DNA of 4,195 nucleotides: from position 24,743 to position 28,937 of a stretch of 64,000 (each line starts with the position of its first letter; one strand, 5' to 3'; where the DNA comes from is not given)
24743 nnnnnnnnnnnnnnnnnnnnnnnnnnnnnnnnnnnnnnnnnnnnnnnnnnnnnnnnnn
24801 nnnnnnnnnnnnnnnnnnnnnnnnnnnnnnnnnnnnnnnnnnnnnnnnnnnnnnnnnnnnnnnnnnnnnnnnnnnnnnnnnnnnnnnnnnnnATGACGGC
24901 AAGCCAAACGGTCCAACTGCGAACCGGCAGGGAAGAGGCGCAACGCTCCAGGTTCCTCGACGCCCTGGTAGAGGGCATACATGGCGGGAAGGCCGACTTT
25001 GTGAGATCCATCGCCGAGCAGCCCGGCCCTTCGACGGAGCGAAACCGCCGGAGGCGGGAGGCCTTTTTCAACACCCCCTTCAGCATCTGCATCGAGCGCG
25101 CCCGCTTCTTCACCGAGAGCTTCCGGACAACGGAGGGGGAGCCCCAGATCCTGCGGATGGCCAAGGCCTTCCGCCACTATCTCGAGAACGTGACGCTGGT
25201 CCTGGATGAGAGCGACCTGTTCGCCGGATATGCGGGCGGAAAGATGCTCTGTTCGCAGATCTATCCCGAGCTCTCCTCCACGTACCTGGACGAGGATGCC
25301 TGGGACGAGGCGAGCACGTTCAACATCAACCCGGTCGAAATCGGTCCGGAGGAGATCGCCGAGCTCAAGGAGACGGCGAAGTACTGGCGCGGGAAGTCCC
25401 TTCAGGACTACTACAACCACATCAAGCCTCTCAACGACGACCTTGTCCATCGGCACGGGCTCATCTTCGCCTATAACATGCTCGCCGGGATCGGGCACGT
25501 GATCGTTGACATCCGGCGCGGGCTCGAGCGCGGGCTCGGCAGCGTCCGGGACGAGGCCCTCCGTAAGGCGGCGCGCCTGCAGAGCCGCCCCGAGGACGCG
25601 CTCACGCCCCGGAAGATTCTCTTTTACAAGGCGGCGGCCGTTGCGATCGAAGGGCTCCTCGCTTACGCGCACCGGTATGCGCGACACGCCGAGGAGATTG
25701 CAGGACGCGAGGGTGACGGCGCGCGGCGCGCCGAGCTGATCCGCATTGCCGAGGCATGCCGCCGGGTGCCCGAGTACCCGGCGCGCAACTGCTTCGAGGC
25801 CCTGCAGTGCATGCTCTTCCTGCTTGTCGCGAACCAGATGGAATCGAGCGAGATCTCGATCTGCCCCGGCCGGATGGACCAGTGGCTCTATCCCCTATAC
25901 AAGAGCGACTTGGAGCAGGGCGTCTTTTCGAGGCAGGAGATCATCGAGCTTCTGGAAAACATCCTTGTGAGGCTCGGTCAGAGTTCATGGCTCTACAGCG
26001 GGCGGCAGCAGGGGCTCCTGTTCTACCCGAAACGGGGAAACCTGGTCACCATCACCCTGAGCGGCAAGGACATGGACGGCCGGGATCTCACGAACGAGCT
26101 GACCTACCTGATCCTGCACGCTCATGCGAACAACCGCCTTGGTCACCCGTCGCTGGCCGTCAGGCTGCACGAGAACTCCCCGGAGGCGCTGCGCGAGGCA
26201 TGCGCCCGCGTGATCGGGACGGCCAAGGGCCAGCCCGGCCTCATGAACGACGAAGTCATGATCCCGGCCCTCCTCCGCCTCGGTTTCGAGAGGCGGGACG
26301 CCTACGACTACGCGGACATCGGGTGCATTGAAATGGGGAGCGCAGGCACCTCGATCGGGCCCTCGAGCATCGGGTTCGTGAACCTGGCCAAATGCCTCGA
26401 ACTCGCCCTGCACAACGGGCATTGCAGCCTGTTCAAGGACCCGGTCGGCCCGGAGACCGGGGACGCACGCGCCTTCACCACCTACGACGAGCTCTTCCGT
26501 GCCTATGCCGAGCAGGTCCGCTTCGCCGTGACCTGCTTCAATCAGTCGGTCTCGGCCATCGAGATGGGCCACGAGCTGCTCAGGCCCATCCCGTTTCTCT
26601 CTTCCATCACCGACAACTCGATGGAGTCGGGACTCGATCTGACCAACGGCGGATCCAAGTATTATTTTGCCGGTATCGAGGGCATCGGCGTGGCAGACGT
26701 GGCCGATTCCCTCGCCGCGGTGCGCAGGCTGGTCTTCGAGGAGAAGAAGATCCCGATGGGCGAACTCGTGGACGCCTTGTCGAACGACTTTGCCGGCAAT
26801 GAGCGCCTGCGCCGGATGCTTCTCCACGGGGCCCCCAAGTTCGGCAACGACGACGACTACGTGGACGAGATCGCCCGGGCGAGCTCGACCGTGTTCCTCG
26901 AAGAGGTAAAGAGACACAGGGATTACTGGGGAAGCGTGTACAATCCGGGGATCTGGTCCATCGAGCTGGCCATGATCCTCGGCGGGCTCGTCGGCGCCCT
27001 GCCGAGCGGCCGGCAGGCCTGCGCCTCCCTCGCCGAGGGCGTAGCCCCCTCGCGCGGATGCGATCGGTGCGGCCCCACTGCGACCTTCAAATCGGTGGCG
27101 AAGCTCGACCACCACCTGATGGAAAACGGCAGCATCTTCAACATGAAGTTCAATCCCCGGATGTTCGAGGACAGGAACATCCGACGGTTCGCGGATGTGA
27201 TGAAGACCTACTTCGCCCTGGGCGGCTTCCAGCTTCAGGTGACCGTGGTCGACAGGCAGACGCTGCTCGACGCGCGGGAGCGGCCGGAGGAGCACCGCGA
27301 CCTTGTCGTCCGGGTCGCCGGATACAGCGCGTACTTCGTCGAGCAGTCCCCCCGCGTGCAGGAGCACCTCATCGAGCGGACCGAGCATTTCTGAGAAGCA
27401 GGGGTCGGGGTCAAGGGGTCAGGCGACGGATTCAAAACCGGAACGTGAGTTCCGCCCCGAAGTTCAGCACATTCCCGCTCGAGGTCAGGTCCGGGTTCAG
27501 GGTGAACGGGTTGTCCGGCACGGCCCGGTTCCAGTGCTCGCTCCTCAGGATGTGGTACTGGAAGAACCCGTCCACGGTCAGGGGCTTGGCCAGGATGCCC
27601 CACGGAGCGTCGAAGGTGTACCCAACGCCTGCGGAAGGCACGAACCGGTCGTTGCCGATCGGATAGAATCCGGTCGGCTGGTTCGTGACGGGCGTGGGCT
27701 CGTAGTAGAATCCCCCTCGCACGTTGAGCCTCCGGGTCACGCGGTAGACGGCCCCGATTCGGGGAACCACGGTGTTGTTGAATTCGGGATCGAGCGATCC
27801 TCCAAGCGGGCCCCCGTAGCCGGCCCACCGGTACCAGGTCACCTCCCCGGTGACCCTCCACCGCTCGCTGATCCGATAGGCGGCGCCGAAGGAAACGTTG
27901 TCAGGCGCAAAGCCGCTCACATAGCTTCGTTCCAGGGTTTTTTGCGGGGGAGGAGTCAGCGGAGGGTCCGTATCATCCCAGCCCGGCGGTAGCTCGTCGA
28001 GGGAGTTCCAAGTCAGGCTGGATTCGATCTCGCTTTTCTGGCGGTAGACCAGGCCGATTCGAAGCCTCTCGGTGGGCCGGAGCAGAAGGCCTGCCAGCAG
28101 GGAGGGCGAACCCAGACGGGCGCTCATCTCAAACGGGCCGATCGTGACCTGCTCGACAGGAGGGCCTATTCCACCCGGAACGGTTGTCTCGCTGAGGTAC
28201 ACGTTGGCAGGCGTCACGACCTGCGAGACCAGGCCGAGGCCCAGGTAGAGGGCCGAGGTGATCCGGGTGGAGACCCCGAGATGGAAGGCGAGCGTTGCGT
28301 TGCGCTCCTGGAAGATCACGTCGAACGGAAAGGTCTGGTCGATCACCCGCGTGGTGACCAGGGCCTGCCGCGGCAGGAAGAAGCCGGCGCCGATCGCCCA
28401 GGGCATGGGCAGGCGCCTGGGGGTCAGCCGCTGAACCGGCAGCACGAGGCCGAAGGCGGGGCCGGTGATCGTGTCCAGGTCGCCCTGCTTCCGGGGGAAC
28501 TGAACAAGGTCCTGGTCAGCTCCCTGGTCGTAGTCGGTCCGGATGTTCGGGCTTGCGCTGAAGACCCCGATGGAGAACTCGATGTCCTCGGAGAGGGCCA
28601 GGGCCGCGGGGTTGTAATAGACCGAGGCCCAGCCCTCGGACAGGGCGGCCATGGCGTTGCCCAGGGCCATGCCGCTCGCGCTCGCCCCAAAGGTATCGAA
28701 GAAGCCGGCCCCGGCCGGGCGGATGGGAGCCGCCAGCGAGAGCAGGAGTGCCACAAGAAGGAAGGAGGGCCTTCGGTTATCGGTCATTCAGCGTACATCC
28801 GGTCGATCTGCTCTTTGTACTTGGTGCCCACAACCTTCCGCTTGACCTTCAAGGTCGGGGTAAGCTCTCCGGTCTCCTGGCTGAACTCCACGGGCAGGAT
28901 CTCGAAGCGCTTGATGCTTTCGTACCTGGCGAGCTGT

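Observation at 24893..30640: PFL2-type glycyl radical enzyme with no adjacent activase, beside a FadL/TodX porin and a long-chain acyl-CoA ligase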

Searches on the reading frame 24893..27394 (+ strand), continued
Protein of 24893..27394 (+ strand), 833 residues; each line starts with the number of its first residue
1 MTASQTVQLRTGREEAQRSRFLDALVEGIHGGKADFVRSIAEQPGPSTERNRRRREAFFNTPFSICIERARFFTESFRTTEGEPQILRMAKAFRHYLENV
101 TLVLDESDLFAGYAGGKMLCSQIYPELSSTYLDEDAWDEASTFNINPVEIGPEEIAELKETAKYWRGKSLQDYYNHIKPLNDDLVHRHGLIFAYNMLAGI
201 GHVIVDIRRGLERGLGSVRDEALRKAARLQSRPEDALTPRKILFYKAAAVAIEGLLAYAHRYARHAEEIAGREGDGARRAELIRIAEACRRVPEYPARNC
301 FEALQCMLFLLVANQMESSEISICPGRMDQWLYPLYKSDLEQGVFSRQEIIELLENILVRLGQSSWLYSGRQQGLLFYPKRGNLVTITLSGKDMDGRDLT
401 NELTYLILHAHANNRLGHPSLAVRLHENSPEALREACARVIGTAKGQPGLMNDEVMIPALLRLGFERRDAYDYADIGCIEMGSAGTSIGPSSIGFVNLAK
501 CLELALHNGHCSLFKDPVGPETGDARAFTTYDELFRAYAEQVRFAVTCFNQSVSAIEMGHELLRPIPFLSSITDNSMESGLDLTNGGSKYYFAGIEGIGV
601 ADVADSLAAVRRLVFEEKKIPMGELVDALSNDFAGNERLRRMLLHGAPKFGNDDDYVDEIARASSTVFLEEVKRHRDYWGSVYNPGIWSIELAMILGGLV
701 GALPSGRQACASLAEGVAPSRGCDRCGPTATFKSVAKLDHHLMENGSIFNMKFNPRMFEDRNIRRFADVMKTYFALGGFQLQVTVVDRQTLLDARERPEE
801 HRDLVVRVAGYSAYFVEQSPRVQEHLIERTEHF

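Call 68: list_cluster_members(proteins=[P0244, P0249, P0003, P0008, P0018, P0022, P0009, P0019, P0252, P0254])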
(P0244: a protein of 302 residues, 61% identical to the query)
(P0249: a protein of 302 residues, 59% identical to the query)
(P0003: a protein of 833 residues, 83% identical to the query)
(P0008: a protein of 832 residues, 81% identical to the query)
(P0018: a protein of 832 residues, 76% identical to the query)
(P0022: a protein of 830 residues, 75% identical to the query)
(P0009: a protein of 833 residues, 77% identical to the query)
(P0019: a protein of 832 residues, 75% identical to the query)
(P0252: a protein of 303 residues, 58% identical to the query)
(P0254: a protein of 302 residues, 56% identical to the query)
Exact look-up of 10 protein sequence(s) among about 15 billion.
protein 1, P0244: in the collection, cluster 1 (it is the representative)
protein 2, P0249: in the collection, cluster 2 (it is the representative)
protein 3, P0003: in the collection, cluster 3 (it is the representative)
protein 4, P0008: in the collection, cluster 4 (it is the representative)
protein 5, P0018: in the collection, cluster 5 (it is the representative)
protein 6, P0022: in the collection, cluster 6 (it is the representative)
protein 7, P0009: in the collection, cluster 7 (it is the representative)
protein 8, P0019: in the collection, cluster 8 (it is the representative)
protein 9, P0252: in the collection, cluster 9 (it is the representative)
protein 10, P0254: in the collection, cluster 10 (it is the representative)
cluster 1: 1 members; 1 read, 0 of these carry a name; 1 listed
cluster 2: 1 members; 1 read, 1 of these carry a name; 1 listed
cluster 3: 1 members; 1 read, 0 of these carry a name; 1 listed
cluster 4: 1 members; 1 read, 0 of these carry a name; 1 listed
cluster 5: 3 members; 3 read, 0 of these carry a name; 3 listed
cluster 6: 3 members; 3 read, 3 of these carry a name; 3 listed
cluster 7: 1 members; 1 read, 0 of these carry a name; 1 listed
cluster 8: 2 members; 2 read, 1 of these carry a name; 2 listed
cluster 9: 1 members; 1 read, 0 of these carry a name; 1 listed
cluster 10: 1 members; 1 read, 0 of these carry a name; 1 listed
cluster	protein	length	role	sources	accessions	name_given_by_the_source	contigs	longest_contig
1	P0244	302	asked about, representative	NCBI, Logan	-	-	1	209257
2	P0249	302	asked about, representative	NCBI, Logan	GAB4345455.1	MAG: glycyl-radical enzyme activating protein [Candidatus Abyssubacteria bacterium]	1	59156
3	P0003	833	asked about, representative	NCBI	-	-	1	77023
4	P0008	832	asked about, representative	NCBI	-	-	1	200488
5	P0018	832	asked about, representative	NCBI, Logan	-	-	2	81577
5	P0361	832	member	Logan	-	-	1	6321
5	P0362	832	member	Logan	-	-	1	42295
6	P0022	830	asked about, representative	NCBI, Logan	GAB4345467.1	MAG: formate C-acetyltransferase/glycerol dehydratase family glycyl radical enzyme ...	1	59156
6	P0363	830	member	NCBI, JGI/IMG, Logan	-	formate C-acetyltransferase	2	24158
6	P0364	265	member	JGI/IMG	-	formate C-acetyltransferase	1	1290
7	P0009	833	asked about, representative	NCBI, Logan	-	-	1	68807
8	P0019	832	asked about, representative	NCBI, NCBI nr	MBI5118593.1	hypothetical protein HZA56_19160 [Candidatus Poribacteria bacterium] | hypothetical protein [Candidatus Poribacteria bacterium]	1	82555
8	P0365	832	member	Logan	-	-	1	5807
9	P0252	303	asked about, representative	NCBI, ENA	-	-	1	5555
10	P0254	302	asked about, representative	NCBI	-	-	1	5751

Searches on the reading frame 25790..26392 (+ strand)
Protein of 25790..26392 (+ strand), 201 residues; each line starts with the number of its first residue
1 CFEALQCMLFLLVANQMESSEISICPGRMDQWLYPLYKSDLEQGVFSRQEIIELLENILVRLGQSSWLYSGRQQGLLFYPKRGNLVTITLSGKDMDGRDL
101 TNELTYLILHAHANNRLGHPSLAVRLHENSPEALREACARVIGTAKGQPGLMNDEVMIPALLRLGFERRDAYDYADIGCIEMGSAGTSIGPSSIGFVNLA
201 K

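Call 27: find_related_loci(query=A2, collection=metagenome_contigs, flank=10000)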
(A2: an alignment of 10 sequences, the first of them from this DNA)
Query A2 (201 aa) in metagenome_contigs; peptide patterns used: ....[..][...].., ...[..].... (x = any residue, [..] = any of these).
231 stretches matched a pattern; 8 encode a relative of the query (tblastn E <= 1e-3); 8 distinct loci.
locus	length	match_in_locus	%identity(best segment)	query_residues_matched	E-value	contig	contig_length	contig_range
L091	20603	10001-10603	87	1-201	6e-125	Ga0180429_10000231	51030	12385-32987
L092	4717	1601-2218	70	2-201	8e-98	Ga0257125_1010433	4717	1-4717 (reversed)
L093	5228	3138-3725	51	2-201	9e-61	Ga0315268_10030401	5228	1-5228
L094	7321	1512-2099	49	2-201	2e-58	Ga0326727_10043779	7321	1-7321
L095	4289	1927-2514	48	2-201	5e-58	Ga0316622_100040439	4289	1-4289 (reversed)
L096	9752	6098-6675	44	2-201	6e-47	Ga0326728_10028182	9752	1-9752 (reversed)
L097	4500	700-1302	33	2-201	3e-27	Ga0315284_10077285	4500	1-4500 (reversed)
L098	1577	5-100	75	170-201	2e-13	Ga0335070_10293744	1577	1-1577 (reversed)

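Call 31: search_protein_families(library=pfam, proteins=[L091:11963-14167:+, L091:14188-16413:+], max_evalue=0.001)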
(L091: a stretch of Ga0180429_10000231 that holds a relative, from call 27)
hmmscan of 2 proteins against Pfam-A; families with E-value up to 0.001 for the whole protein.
L091:11963-14167:+ (734 aa): 1 family
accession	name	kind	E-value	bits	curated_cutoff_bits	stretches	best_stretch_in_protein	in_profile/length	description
PF15892.11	BNR_4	-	8.9e-05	22.4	27.3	0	496-541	221-267/272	BNR repeat-containing family member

L091:14188-16413:+ (741 aa): 0 families

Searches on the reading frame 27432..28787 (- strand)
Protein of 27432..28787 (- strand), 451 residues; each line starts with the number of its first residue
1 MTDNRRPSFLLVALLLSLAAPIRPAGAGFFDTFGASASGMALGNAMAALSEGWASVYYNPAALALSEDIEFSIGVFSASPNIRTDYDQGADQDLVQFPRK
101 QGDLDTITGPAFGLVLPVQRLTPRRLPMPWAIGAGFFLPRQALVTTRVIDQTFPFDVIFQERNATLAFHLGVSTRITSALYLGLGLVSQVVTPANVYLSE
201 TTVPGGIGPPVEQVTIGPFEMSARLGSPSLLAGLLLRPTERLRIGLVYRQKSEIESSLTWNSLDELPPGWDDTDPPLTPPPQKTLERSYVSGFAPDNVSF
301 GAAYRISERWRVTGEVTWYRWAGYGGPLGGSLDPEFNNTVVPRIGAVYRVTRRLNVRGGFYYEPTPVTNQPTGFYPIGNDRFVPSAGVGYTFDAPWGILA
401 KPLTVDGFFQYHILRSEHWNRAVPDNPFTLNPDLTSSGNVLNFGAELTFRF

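Call 6: search_protein_families(library=pfam, proteins=[window:27432-28787:-])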
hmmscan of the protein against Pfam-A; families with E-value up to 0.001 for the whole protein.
window:27432-28787:- (451 aa): 1 family
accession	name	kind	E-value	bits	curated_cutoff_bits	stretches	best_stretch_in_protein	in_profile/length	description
PF03349.22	Toluene_X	-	6.2e-25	88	29.7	1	18-451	3-421/421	Outer membrane protein transport protein (OMPP1/FadL/TodX)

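Call 7: search_protein_families(library=ncbifam, proteins=[window:27432-28787:-])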
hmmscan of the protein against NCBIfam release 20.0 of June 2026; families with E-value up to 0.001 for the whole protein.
window:27432-28787:- (451 aa): 5 families
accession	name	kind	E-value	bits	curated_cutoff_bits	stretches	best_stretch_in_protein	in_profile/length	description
NF041571.1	alkn_up_AupA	equivalog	4.4e-16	58.5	840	1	278-451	264-444/444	alkane uptake protein AupA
NF050080.1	pilus_FilD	exception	7.2e-06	24.5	970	0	38-90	30-82/549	putative pilus system OmpP1/FadL family transporter FilD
NF033709.1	PorV_fam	subfamily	4.2e-05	23.3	90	1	33-85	9-62/326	PorV/PorQ family protein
NF007988.0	PRK10716.1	equivalog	0.00047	18.9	585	0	232-394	225-393/435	long-chain fatty acid transporter FadL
NF053685.1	BamG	equivalog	0.00091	18.4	250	0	294-366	253-330/397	BamG family beta-barrel-assembly machinery protein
